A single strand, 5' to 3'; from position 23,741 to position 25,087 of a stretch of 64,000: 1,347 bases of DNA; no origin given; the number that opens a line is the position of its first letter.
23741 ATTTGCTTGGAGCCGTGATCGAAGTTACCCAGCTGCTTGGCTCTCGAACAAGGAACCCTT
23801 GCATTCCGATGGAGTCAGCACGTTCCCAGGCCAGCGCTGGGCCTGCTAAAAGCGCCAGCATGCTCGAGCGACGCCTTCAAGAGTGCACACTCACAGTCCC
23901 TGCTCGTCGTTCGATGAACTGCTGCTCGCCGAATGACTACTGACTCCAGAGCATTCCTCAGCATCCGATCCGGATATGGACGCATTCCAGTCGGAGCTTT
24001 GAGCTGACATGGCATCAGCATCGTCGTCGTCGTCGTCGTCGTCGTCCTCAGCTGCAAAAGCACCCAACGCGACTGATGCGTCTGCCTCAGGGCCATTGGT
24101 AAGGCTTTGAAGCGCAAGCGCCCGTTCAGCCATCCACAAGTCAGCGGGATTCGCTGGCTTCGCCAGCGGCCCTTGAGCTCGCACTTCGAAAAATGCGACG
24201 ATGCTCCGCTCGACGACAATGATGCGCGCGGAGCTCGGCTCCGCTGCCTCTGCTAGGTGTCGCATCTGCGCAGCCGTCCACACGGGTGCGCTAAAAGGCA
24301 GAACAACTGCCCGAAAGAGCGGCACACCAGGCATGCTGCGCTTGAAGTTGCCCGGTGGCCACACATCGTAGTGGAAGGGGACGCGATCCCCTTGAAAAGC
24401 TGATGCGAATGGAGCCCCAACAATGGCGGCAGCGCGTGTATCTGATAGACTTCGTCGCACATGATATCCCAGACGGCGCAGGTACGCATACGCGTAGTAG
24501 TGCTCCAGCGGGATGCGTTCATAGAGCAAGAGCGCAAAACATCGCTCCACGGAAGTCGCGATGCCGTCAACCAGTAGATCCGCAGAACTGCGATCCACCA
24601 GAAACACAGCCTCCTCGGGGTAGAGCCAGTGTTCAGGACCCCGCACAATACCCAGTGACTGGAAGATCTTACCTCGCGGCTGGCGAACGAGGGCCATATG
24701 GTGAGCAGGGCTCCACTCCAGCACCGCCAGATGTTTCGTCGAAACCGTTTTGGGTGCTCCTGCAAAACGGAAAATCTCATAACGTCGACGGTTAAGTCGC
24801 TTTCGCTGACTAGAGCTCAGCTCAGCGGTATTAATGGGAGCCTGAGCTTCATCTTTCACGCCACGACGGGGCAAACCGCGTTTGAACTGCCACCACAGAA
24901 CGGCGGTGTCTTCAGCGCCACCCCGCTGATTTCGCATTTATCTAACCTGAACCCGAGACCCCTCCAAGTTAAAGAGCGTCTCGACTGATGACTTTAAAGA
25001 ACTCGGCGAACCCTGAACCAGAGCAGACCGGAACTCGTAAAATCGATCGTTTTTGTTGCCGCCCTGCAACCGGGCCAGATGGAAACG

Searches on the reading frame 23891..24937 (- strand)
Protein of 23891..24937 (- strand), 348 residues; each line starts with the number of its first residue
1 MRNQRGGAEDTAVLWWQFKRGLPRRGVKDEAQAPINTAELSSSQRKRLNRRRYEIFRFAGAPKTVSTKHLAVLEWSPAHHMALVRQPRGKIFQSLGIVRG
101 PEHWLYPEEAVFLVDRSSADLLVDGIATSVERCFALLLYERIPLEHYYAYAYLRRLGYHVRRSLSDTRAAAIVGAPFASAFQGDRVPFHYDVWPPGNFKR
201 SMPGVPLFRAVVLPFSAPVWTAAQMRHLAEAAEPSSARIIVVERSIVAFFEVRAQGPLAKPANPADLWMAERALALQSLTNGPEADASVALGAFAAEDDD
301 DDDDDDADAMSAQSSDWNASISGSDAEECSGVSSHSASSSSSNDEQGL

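Call 6: search_protein_families(library=pfam, proteins=[window:23891-24937:-], max_evalue=0.01)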
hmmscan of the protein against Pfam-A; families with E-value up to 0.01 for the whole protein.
window:23891-24937:- (348 aa): 1 family
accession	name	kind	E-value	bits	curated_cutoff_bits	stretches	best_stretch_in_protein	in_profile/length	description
PF12928.12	tRNA_int_end_N2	-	1e-13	51.6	24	1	61-121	6-67/69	tRNA-splicing endonuclease subunit sen54 N-term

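Call 57: search_protein_families(library=ncbifam, proteins=[P0163], max_evalue=0.001)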
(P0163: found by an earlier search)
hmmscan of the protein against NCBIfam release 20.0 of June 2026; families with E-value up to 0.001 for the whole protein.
P0163 (431 aa): 2 families
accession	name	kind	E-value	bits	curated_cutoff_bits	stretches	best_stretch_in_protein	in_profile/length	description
TIGR00070.1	hisG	equivalog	5.7e-43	146.9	75.75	1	77-275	1-182/183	ATP phosphoribosyltransferase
TIGR03455.1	HisG_C-term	equivalog_domain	9.7e-12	45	40.05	1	295-395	10-99/100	ATP phosphoribosyltransferase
